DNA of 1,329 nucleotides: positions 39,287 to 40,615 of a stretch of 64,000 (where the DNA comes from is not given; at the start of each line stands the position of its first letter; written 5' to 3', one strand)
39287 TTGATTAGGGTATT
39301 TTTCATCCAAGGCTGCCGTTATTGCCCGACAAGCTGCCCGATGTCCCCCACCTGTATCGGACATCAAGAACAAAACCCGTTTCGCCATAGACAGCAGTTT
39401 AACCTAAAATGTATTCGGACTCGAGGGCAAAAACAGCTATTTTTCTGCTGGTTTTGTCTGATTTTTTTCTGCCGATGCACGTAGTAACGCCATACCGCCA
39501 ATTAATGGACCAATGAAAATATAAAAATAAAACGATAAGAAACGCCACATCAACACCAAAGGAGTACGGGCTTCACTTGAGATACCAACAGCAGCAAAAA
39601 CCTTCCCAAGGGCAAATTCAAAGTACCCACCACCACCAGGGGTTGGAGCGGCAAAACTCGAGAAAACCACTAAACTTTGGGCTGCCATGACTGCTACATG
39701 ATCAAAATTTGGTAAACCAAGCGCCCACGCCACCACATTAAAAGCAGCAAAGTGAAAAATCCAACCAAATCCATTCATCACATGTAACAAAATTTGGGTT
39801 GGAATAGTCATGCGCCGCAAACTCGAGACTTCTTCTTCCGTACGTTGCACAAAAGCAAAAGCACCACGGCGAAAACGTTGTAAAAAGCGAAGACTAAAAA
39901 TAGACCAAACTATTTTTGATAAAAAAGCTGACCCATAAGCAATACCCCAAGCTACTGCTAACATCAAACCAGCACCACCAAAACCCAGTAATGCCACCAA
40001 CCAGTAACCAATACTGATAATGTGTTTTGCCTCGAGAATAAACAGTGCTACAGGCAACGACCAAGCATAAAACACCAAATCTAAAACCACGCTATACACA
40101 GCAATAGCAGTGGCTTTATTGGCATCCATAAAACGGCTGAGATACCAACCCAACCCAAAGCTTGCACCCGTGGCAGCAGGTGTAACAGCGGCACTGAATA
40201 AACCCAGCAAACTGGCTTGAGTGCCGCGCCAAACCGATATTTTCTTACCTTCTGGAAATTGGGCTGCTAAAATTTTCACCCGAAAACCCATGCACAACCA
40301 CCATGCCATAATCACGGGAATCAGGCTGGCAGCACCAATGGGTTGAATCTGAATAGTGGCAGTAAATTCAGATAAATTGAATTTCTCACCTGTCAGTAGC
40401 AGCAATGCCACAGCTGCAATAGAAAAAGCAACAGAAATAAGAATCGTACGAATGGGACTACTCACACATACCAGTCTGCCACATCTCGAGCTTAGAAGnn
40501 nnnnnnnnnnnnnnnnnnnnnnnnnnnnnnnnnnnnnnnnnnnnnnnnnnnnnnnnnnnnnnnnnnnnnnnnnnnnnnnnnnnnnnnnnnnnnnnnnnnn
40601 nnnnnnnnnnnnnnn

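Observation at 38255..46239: Duplicated 8-kb membrane glycolipid locus: 3x GT28, 2x CrtQ-like GT2, 2x MprF-flippase-like UPF0104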

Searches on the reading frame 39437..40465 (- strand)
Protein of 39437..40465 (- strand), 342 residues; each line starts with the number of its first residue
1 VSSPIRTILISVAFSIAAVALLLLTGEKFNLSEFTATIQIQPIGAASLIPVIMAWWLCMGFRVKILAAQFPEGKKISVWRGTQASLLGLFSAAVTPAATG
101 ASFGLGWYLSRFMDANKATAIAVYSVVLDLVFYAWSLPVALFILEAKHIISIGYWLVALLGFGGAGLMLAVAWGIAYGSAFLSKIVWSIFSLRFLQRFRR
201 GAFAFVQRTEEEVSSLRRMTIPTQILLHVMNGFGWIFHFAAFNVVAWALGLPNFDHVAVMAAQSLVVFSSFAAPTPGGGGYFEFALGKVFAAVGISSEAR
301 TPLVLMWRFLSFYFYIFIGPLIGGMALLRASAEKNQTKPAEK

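Call 3: search_protein_families(library=pfam, proteins=[window:39437-40465:-], max_evalue=0.01)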
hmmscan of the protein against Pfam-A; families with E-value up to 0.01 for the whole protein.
window:39437-40465:- (342 aa): 1 family
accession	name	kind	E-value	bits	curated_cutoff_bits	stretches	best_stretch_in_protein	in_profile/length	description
PF03706.18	LPG_synthase_TM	-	2.8e-21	76.7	33.4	1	9-319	2-302/302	Lysylphosphatidylglycerol synthase TM region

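Call 4: search_protein_families(library=ncbifam, proteins=[window:39437-40465:-], max_evalue=0.01)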
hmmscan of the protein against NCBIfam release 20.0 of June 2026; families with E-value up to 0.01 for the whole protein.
window:39437-40465:- (342 aa): 2 families
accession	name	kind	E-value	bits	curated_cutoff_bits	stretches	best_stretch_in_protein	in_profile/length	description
TIGR00374.1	TIGR00374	subfamily_domain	5.3e-15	55.7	43.2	1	55-322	42-309/323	flippase-like domain-containing protein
NF053789.1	GlcN_PG_flip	equivalog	1.3e-07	31.2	320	1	9-320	7-311/327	glucosaminyl phosphatidylglycerol flippase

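Call 35: find_homologous_proteins(query=window:39437-40465:-)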
Query window:39437-40465:- (342 aa): 19 proteins with E <= 0.001 among 8000 candidates.
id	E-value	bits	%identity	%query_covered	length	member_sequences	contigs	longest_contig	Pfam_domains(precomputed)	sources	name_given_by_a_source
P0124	2.6e-215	732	100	100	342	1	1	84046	PF03706.19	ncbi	-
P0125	2.0e-135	470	64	99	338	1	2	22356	PF03706.19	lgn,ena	-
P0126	9.1e-130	451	61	98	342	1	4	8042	PF03706.19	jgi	jgi:glycosyltransferase 2 family protein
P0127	1.9e-123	430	59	99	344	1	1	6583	PF03706.19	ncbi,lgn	ncbi:MAG: YbhN family protein [Deinococcales bacterium]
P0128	7.7e-123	428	60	98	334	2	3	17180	PF03706.19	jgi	jgi:glycosyltransferase 2 family protein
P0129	1.2e-122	428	59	100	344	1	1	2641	PF03706.19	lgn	-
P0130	3.1e-100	354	50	99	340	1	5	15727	PF03706.19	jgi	jgi:uncharacterized protein (TIRG00374 family)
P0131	7.3e-100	353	53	94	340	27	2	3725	PF03706.19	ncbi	-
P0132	4.0e-98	347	50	99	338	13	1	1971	PF03706.19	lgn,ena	-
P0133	4.3e-96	340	50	93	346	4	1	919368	PF03706.19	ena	-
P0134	6.4e-96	340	51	94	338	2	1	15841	PF03706.19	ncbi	-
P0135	2.7e-95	338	49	100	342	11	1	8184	PF03706.19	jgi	jgi:glycosyltransferase 2 family protein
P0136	4.4e-95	337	52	98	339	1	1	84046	PF03706.19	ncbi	-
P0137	1.5e-92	329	48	100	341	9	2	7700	PF03706.19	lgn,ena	-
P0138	4.3e-87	311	47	99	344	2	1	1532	PF03706.19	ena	-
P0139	3.5e-70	255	43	92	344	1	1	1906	PF03706.19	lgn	-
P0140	5.0e-70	255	42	97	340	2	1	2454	PF03706.19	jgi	jgi:uncharacterized protein (TIRG00374 family)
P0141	7.1e-70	254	43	93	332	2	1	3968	PF03706.19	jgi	jgi:glycosyltransferase 2 family protein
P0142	6.5e-64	235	43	92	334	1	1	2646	PF03706.19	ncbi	-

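Call 36: find_encoding_contigs(protein=P0125, flank=10000, max_places=2)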
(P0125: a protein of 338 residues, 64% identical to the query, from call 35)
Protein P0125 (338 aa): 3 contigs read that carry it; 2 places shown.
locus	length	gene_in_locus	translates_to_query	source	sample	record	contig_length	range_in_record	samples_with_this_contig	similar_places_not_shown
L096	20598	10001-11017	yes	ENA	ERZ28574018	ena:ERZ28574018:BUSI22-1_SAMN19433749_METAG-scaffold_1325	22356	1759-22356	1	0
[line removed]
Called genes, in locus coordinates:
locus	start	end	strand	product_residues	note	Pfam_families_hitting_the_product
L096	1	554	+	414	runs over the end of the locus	PF01590:GAF, PF13185:GAF_2, PF13492:GAF_3, PF13487:HD_5, PF01966:HD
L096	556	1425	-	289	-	PF01509:TruB_N, PF16198:TruB_C_2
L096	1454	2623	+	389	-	PF13458:Peripla_BP_6, PF01094:ANF_receptor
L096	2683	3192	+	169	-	-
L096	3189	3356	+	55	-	-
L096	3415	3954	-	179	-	PF02469:Fasciclin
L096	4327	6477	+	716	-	PF00037:Fer4 (faint), PF12797:Fer4_2 (faint), PF12838:Fer4_7 (weak), PF13183:Fer4_8, PF13187:Fer4_9, PF13237:Fer4_10 (weak), PF13484:Fer4_16 (faint), PF02754:CCG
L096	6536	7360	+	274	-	PF00005:ABC_tran, PF13401:AAA_22 (faint), PF13304:AAA_21 (faint)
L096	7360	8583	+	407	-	PF12679:ABC2_membrane_2, PF12698:ABC2_membrane_3, PF01061:ABC2_membrane (weak), PF12730:ABC2_membrane_4 (weak)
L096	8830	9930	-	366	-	PF00070:Pyr_redox (faint), PF01266:DAO (weak), PF13450:NAD_binding_8, PF03275:GLF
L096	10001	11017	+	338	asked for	PF03706:LPG_synthase_TM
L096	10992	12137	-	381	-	PF13439:Glyco_transf_4, PF13579:Glyco_trans_4_4, PF00534:Glycos_transf_1, PF13692:Glyco_trans_1_4, PF13524:Glyco_trans_1_2 (weak)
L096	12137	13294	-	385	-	PF06925:MGDG_synth, PF04101:Glyco_tran_28_C (weak)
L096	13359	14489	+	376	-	PF06925:MGDG_synth, PF00534:Glycos_transf_1 (weak), PF04101:Glyco_tran_28_C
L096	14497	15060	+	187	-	PF05685:Uma2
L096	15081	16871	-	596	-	PF01520:Amidase_3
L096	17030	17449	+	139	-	PF13470:PIN_3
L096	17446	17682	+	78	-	PF05534:HicB (weak), PF19807:DUF6290 (faint)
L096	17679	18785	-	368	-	PF01702:TGT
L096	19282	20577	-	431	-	PF00180:Iso_dh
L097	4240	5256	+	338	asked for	PF03706:LPG_synthase_TM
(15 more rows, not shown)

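Call 37: find_encoding_contigs(protein=P0133, flank=10000, max_places=2)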
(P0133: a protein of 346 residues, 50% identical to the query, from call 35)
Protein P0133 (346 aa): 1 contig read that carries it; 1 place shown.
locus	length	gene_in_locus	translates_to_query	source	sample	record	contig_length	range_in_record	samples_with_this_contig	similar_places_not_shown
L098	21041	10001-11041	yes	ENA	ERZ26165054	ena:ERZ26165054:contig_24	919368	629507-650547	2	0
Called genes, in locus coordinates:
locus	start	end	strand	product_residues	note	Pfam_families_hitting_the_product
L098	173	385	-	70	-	PF00112:Peptidase_C1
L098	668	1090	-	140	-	-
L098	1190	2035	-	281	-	-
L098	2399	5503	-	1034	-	PF07721:TPR_4 (faint), PF13424:TPR_12 (faint), PF17874:TPR_MalT (weak)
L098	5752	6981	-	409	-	PF06779:MFS_4, PF07690:MFS_1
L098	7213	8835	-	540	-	PF00005:ABC_tran, PF02463:SMC_N (faint), PF13555:AAA_29 (faint), PF13604:AAA_30 (faint), PF13191:AAA_16 (faint), PF13304:AAA_21 (weak), PF13558:SbcC_Walker_B (faint), PF00005:ABC_tran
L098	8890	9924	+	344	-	PF01073:3Beta_HSD, PF01370:Epimerase, PF04321:RmlD_sub_bind, PF07993:NAD_binding_4, PF16363:GDP_Man_Dehyd, PF13460:NAD_binding_10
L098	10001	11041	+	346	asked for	PF03706:LPG_synthase_TM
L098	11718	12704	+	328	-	PF01032:FecCD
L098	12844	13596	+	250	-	PF00005:ABC_tran, PF13304:AAA_21 (weak)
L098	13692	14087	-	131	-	-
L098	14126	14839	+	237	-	PF02654:CobS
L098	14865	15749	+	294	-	PF01497:Peripla_BP_2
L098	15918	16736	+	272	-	PF02283:CobU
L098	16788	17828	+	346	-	PF17761:DUF1016_N, PF06250:YhcG_C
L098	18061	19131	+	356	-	PF02277:DBI_PRT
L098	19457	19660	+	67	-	PF01632:Ribosomal_L35p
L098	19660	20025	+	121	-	PF00453:Ribosomal_L20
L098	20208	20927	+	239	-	PF01988:VIT1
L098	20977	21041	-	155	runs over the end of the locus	PF01047:MarR (weak), PF12802:MarR_2 (faint), PF13404:HTH_AsnC-type, PF13412:HTH_24, PF25212:HVO_A0114 (weak), PF01022:HTH_5 (faint), PF12840:HTH_20, PF01037:AsnC_trans_reg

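Call 57: predict_structure(alignment_id=A2)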
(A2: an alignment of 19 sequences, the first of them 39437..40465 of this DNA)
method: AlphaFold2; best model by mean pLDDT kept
length: 342 residues; sequences in the alignment: 19
mean_pLDDT: 86.4   pTM: 0.83
mean pLDDT of the five models: 86.4, 86.3, 86.2, 83.8, 83.7
residues with pLDDT >= 90: 153; 70-90: 163; 50-70: 24; < 50: 2
segments of 3 or more residues with pLDDT < 50: none
pLDDT, mean of each block of 10 residues (from residue 1): 74 89 90 90 94 95 97 94 91 74 90 93 93 92 88 79 91 86 84 86 88 92 96 93 91 88 85 74 87 88 89 79 66 60 48
secondary structure, 60 per line:
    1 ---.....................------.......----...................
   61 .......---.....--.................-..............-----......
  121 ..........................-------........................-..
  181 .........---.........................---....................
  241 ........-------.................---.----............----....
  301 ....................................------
elements in order: H4-24 H31-37 H42-67 H71-75 H78-94 H97-109 H115-146 H154-177 H179-189 H193-217 H221-248 H256-272 H281-292 H297-336

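Call 61: fold_search(model_id=the predicted structure, library=pdb)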
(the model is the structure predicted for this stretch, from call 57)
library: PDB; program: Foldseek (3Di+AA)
matches with E <= 10: 335; with E <= 0.001: 0
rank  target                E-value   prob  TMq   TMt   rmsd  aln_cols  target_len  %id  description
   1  9j8s_A                1.3e-02  1.00  0.60  0.28   8.2       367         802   14  MprF from Pseudomonas aeruginosa in nanodisc, C2 symmetry (released 2025-09-03)
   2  9goe_A                1.3e-02  1.00  0.57  0.28   7.4       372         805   16  Cryo-EM structure of the multiple peptide resistance factor (MprF) from Pseudomonas aeruginosa bound to a synthetic na (released 2025-03-12)
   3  5xar_D                6.7e-02  0.35  0.18  0.16  23.0       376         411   14  Structural insights into the elevator-like mechanism of the sodium/citrate symporter CitS (released 2017-06-14)
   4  5xar_C                7.6e-02  0.44  0.21  0.18  22.7       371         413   13  Structural insights into the elevator-like mechanism of the sodium/citrate symporter CitS (released 2017-06-14)
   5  5xar_A                1.2e-01  0.35  0.20  0.18  22.8       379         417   13  Structural insights into the elevator-like mechanism of the sodium/citrate symporter CitS (released 2017-06-14)
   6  9lsi_A                1.4e-01  0.23  0.19  0.16  23.7       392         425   11  Cryo-EM structure of the S82C-S82C diabody complex (CitS-diabody #2-TLR3) (released 2025-03-12)
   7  5x9r_B                2.7e-01  0.23  0.19  0.18  20.2       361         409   13  Structural insights into the elevator-like mechanism of the sodium/citrate symporter CitS (released 2017-06-14)
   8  9lsk_A                2.8e-01  0.21  0.19  0.16  23.3       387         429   12  Cryo-EM structure of the Klebsiella pneumoniae CitS (citrate-bound occluded state) (released 2025-03-12)
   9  8thi_A                3.1e-01  0.11  0.13  0.09  22.2       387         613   12  Cryo-EM structure of the Tripartite ATP-independent Periplasmic (TRAP) transporter SiaQM from Haemophilus influenzae ( (released 2023-11-22)
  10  7qha_B                3.4e-01  0.09  0.13  0.11  24.1       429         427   16  Cryo-EM structure of the Tripartite ATP-independent Periplasmic (TRAP) transporter SiaQM from Photobacterium profundum (released 2022-12-21)
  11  5xas_B                3.6e-01  0.25  0.21  0.18  18.9       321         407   14  Structural insights into the elevator-like mechanism of the sodium/citrate symporter CitS (released 2017-06-14)
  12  5a1s_D                3.6e-01  0.23  0.20  0.16  19.2       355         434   14  Crystal structure of the sodium-dependent citrate symporter SeCitS form Salmonella enterica. (released 2016-02-17)
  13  7fci_A                3.7e-01  0.20  0.18  0.20  20.6       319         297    9  human NTCP in complex with YN69083 Fab (released 2022-05-25)
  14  5lm4                  3.9e-01  0.10  0.14  0.13  23.2       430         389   12  Structure of the thermostalilized EAAT1 cryst-II mutant in complex with L-ASP and the allosteric inhibitor UCPH101 (released 2017-04-19)
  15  5xas_A                4.2e-01  0.25  0.21  0.19  20.3       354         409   14  Structural insights into the elevator-like mechanism of the sodium/citrate symporter CitS (released 2017-06-14)
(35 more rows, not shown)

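Call 65: search_protein_representatives(protein=window:39437-40465:-)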
Query: 342 residues. Proteins with E-value up to 0.001 (for the whole library): 191; up to 1e-10: 62; up to 1e-30: 8. The best 150 are listed.
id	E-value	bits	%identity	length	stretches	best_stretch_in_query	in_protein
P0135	8.6e-96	337.8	51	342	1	3-337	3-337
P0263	6.7e-74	265.8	45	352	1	3-336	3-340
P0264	1.1e-72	261.9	43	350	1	2-333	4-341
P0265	4.7e-72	259.7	41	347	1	3-340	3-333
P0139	1.1e-70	255.2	44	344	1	10-331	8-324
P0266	1.0e-48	183.0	39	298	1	50-332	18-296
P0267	1.4e-33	133.2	32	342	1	5-341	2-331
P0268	3.9e-33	131.8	33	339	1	6-333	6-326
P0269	1.7e-29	119.8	28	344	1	14-341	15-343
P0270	2.0e-29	119.6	29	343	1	12-331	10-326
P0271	4.8e-29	118.4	34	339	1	8-329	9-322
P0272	4.5e-28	115.2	35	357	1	56-331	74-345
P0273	5.9e-28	114.8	30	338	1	7-329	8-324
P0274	2.9e-27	112.5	29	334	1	7-331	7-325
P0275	3.7e-26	108.9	33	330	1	6-338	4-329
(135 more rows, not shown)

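Call 66: find_encoding_contigs(protein=P0130, flank=10000, max_places=3)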
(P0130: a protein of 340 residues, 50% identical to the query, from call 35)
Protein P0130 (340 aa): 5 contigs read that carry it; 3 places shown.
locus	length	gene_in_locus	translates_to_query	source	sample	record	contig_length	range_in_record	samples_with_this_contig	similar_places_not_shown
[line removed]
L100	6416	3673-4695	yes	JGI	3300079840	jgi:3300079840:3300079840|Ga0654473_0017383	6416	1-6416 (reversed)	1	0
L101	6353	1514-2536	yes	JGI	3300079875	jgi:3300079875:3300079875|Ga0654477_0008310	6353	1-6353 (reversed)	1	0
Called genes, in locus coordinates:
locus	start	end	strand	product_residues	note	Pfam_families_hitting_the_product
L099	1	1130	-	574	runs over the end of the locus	PF17210:SdrD_B, PF13620:CarboxypepD_reg (faint), PF17210:SdrD_B, PF00089:Trypsin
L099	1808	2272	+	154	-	PF00165:HTH_AraC, PF12833:HTH_18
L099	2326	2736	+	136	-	PF00903:Glyoxalase, PF22677:Ble-like_N (faint)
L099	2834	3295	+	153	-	PF00165:HTH_AraC (faint), PF12833:HTH_18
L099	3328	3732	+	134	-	PF00903:Glyoxalase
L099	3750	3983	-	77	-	-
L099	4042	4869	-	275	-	PF00528:BPD_transp_1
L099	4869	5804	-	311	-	PF00528:BPD_transp_1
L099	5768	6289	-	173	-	PF08786:DcrB (faint)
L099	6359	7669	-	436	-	PF01547:SBP_bac_1, PF13416:SBP_bac_8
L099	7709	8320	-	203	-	PF01323:DSBA, PF13743:Thioredoxin_5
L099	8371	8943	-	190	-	PF22769:DCD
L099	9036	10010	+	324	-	PF01073:3Beta_HSD, PF01370:Epimerase, PF04321:RmlD_sub_bind, PF05368:NmrA (weak), PF13460:NAD_binding_10, PF16363:GDP_Man_Dehyd, PF07993:NAD_binding_4 (weak)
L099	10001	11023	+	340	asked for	PF03706:LPG_synthase_TM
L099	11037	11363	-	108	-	-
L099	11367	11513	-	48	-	-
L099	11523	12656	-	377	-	PF13506:Glyco_transf_21, PF13641:Glyco_tranf_2_3, PF00535:Glycos_transf_2, PF10111:Glyco_tranf_2_2 (weak)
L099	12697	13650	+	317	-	-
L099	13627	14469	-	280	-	?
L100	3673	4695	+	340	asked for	PF03706:LPG_synthase_TM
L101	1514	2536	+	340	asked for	PF03706:LPG_synthase_TM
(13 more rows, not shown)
